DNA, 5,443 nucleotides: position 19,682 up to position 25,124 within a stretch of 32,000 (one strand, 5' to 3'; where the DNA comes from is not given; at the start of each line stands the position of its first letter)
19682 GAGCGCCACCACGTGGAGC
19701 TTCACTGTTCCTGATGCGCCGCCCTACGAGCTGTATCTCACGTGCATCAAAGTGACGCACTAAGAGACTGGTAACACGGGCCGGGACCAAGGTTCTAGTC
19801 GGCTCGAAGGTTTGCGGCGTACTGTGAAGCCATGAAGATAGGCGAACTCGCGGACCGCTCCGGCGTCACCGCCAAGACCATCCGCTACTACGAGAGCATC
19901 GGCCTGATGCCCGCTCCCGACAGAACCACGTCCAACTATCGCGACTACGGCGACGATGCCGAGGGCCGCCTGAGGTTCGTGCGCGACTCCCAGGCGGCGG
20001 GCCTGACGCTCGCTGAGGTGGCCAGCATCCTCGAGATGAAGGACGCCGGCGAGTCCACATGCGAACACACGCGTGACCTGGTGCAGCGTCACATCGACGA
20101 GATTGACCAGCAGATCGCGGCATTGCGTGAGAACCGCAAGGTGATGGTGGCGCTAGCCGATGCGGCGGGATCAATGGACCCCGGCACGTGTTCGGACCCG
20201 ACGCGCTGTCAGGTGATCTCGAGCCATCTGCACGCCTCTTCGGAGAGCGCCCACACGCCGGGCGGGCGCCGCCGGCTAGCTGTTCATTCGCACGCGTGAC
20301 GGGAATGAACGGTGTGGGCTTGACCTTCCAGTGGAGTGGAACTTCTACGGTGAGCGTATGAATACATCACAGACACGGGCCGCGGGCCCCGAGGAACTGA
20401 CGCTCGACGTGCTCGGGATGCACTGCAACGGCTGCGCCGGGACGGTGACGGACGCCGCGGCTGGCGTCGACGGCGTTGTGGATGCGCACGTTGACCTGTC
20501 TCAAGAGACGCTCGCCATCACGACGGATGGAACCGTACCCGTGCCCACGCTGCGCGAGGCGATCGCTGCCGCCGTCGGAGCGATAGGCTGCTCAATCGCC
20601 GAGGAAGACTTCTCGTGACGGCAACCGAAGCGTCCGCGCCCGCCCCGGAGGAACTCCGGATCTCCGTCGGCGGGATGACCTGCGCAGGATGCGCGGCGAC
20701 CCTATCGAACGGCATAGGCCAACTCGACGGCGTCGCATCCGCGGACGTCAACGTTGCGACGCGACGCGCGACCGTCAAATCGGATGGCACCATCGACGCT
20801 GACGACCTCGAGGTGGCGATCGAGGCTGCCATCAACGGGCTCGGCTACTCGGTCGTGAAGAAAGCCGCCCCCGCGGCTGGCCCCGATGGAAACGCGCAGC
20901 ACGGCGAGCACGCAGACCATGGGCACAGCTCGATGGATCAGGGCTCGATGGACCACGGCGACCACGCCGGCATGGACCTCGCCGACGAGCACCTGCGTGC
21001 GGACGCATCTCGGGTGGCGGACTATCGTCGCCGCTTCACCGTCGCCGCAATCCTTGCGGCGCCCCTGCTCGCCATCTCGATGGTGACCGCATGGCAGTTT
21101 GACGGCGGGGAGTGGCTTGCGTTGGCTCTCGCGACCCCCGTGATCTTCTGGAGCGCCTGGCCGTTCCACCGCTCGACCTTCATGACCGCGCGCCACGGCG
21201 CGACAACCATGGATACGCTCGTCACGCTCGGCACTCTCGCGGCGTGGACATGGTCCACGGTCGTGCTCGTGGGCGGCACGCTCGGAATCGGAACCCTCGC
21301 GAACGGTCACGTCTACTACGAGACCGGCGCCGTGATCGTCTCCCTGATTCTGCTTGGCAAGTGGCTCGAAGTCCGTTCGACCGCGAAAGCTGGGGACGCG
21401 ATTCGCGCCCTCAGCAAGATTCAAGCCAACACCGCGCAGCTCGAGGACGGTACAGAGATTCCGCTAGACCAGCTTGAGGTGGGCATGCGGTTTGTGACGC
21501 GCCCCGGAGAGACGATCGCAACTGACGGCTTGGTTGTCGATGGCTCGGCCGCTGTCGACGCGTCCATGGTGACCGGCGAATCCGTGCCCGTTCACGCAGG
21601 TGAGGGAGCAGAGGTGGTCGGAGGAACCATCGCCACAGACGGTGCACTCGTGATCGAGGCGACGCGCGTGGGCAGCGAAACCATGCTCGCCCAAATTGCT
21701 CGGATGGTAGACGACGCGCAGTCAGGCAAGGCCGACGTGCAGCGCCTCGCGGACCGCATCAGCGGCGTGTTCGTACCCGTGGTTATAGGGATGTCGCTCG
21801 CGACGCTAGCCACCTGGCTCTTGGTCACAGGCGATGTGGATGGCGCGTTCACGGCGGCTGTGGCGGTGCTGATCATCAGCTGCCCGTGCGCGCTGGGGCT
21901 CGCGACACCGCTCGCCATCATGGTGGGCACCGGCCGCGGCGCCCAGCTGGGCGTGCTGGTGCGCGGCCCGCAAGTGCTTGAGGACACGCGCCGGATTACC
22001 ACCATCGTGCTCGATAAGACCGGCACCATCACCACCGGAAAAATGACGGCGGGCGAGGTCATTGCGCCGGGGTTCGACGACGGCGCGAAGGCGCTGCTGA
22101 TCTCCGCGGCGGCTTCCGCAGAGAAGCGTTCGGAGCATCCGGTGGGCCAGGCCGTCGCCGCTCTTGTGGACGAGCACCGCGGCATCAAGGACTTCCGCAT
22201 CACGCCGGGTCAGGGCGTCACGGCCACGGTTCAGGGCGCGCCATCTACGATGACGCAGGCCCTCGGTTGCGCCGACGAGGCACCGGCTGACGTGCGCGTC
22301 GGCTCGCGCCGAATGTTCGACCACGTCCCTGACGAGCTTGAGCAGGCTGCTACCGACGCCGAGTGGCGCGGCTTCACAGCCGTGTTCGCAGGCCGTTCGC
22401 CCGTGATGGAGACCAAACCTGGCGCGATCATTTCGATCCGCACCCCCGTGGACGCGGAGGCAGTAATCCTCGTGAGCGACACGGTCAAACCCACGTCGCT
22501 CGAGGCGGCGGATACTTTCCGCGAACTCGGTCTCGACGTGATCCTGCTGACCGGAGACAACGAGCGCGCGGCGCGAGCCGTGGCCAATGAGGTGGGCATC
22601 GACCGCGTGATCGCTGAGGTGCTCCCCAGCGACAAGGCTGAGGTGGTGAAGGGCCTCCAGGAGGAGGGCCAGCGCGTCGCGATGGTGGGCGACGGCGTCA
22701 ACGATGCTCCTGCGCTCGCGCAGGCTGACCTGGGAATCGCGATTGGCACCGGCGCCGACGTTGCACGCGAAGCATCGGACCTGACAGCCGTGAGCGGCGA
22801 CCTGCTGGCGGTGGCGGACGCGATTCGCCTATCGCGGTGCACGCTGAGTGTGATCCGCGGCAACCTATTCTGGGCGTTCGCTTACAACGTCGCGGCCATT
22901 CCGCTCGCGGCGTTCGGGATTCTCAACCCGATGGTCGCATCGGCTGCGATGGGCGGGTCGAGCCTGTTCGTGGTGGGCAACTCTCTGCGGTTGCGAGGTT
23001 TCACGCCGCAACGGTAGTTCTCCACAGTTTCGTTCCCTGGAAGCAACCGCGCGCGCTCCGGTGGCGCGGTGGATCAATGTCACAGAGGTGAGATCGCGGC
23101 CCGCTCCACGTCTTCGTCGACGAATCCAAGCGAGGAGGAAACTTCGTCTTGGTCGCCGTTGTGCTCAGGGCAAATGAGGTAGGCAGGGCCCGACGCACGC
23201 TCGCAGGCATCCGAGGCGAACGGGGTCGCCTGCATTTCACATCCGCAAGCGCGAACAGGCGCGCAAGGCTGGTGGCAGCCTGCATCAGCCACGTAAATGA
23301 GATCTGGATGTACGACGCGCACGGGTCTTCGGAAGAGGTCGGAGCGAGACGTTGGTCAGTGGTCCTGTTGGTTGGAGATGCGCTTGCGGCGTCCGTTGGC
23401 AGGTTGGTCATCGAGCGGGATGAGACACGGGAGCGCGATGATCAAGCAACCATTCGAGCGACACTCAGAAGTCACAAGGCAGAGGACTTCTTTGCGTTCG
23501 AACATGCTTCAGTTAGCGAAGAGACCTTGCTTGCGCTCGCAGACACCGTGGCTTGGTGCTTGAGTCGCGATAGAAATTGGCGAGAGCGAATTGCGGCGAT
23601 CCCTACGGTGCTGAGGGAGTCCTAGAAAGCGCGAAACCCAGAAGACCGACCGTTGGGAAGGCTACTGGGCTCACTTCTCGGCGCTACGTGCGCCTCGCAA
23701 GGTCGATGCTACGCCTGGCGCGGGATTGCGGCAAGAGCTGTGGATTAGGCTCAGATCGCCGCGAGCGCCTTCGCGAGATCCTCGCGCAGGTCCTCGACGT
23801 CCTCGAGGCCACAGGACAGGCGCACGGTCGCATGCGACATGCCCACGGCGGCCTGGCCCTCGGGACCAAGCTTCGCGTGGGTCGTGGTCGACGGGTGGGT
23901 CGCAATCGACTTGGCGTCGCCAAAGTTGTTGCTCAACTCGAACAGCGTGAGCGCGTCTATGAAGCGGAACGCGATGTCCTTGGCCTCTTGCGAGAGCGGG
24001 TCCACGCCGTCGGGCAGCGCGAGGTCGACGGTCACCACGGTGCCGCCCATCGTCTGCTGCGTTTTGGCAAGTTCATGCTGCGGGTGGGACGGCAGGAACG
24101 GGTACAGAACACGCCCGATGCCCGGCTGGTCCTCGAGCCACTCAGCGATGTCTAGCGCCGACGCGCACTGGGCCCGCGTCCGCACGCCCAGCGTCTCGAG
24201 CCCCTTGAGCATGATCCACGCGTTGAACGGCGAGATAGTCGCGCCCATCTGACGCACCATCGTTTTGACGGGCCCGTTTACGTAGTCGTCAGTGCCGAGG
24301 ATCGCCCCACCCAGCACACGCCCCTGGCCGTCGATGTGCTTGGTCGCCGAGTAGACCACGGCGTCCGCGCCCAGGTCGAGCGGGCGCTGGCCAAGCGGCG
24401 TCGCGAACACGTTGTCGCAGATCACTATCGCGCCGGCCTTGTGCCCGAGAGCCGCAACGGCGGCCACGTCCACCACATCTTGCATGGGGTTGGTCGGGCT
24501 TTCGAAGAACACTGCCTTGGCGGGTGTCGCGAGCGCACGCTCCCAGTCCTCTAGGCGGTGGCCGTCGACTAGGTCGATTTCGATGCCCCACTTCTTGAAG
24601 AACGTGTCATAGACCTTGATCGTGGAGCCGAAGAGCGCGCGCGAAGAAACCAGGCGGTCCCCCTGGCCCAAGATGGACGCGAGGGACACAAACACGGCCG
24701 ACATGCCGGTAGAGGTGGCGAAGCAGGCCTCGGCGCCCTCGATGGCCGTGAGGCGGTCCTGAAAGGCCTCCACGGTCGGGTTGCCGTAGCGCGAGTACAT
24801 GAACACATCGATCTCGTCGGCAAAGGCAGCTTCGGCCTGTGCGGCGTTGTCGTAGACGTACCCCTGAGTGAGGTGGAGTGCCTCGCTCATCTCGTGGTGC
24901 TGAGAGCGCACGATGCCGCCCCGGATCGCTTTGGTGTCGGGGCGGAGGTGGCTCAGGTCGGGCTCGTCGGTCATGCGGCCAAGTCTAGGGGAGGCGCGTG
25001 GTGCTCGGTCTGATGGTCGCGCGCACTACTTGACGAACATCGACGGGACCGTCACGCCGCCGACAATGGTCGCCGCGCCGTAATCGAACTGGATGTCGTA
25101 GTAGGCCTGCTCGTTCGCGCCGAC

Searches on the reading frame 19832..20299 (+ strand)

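Call 72: search_protein_families(library=pfam, proteins=[window:19832-20299:+], max_evalue=0.1)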
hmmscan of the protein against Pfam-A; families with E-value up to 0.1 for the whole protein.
window:19832-20299:+ (155 aa): 8 families
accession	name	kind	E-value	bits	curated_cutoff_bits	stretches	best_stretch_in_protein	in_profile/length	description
PF13411.12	MerR_1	-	2e-17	63.5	21.6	1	1-69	1-68/69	MerR HTH family regulatory protein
PF00376.29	MerR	-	2.5e-17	62.8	28.2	1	2-39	1-38/38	MerR family regulatory protein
PF09278.17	MerR-DNA-bind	-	2.3e-16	60.6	25.4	1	46-107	3-64/65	MerR, DNA binding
PF08946.15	Osmo_CC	-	0.0039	17.9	24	1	85-106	18-39/46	Osmosensory transporter coiled coil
PF13560.12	HTH_31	-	0.0045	17.7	27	0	54-86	11-44/64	Helix-turn-helix domain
PF16360.10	GTP-bdg_M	-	0.0062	17.5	29.5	1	69-104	39-74/79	GTP-binding GTPase Middle Region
PF01381.28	HTH_3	-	0.012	16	23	0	4-22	13-31/55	Helix-turn-helix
PF02090.21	SPAM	-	0.07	13.5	35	1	65-111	5-51/142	Salmonella surface presentation of antigen gene type M protein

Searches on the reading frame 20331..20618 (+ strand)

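Call 72: search_protein_families(library=pfam, proteins=[window:20331-20618:+], max_evalue=0.1)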
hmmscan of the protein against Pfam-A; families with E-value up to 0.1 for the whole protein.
window:20331-20618:+ (95 aa): 2 families
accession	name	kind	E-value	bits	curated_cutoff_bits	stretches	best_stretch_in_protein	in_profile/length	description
PF00403.32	HMA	-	1.1e-12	48.5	24.8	1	24-81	1-59/62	Heavy-metal-associated domain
PF19803.4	DUF6286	-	0.00067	20.5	35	1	28-82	33-88/108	Family of unknown function (DUF6286)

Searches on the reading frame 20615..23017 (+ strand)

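Call 38: search_protein_families(library=pfam, proteins=[window:20615-23017:+], max_evalue=0.001)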
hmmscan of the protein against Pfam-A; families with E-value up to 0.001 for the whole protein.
window:20615-23017:+ (800 aa): 4 families
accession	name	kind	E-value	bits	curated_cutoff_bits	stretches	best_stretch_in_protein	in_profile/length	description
PF00122.25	E1-E2_ATPase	-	5.2e-49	166.7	28.1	1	277-444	11-180/181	E1-E2 ATPase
PF00702.32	Hydrolase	-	3e-30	106.5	26.4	1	461-705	1-191/191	haloacid dehalogenase-like hydrolase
PF00403.32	HMA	-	2.8e-13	50.5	24.8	1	16-78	2-61/62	Heavy-metal-associated domain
PF08282.18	Hydrolase_3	-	8.7e-06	26.1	20.9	0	677-737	195-255/255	haloacid dehalogenase-like hydrolase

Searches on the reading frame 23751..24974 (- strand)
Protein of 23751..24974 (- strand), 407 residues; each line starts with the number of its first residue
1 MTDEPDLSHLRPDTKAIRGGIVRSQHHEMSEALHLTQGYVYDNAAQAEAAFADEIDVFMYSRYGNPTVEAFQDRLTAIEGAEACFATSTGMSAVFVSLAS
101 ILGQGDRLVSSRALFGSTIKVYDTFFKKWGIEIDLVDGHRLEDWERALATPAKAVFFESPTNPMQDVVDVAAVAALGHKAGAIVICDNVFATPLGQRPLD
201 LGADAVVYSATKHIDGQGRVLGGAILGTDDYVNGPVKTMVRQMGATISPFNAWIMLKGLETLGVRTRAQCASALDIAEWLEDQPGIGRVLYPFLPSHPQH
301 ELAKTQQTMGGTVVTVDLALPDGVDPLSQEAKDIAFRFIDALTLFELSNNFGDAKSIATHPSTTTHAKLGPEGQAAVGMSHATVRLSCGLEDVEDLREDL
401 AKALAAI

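Call 3: search_protein_families(library=pfam, proteins=[window:23751-24974:-], max_evalue=1)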
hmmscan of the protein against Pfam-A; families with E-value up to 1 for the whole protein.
window:23751-24974:- (407 aa): 4 families
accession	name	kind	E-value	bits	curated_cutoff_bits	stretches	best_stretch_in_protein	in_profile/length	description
PF01053.26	Cys_Met_Meta_PP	-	4e-120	401.3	27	1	13-404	1-380/381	Cys/Met metabolism PLP-dependent enzyme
PF00266.25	Aminotran_5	-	0.0026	17.2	21.5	1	87-213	70-202/371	Aminotransferase class-V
PF02347.22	GDC-P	-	0.027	13.8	26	1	92-211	141-257/429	Glycine cleavage system P-protein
PF01041.23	DegT_DnrJ_EryC1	-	0.033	13.8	19.8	1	66-191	24-149/360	DegT/DnrJ/EryC1/StrS aminotransferase family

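Call 4: search_protein_families(library=ncbifam, proteins=[window:23751-24974:-], max_evalue=1)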
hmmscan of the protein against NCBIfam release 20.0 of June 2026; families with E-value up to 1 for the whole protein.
window:23751-24974:- (407 aa): 56 families (the best 25 are shown)
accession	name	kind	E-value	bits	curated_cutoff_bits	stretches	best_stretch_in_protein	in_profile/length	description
NF005870.0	PRK07810.1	equivalog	1e-185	617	618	1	7-404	14-405/406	O-succinylhomoserine sulfhydrylase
TIGR01325.1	O_suc_HS_sulf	equivalog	2.3e-164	546.5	510.05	1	13-404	1-380/380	O-succinylhomoserine sulfhydrylase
NF006003.0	PRK08133.1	equivalog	8.7e-147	488.9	522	1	6-405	6-395/396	O-succinylhomoserine sulfhydrylase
NF005696.0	PRK07504.1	equivalog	3.8e-143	477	675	1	7-406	6-395/397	O-succinylhomoserine sulfhydrylase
TIGR01328.1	met_gam_lyase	equivalog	9.6e-97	324.3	549.7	1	11-406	3-390/391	methionine gamma-lyase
TIGR01326.1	OAH_OAS_sulfhy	subfamily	1.9e-96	323.3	495.1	2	13-230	3-221/418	O-acetylhomoserine aminocarboxypropyltransferase/cysteine synthase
NF005695.0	PRK07503.1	equivalog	5.6e-91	305.2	666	1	14-406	12-396/403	methionine gamma-lyase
NF006097.0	PRK08249.1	equivalog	1.5e-88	296.9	600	1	13-407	12-396/402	cystathionine gamma-synthase family protein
NF004876.0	PRK06234.1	subfamily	2e-88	297.1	666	1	12-407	9-398/400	methionine gamma-lyase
NF005871.0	PRK07811.1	equivalog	4.6e-85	285.5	513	1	40-406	35-388/389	cystathionine gamma-synthase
NF006096.0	PRK08248.1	equivalog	3.6e-83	279.6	726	2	9-228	6-226/431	homocysteine synthase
NF005872.0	PRK07812.1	equivalog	2.8e-82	276.5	703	2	12-228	17-235/439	bifunctional o-acetylhomoserine/o-acetylserine sulfhydrylase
TIGR02080.1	O_succ_thio_ly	equivalog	1.1e-79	267.9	504.55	1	12-407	4-382/382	cystathionine gamma-synthase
NF006004.0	PRK08134.1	equivalog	3e-79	266.7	636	2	13-227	10-225/433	O-acetylhomoserine aminocarboxypropyltransferase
NF005263.0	PRK06767.1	equivalog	1.7e-78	264.4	617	1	13-407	7-386/392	methionine gamma-lyase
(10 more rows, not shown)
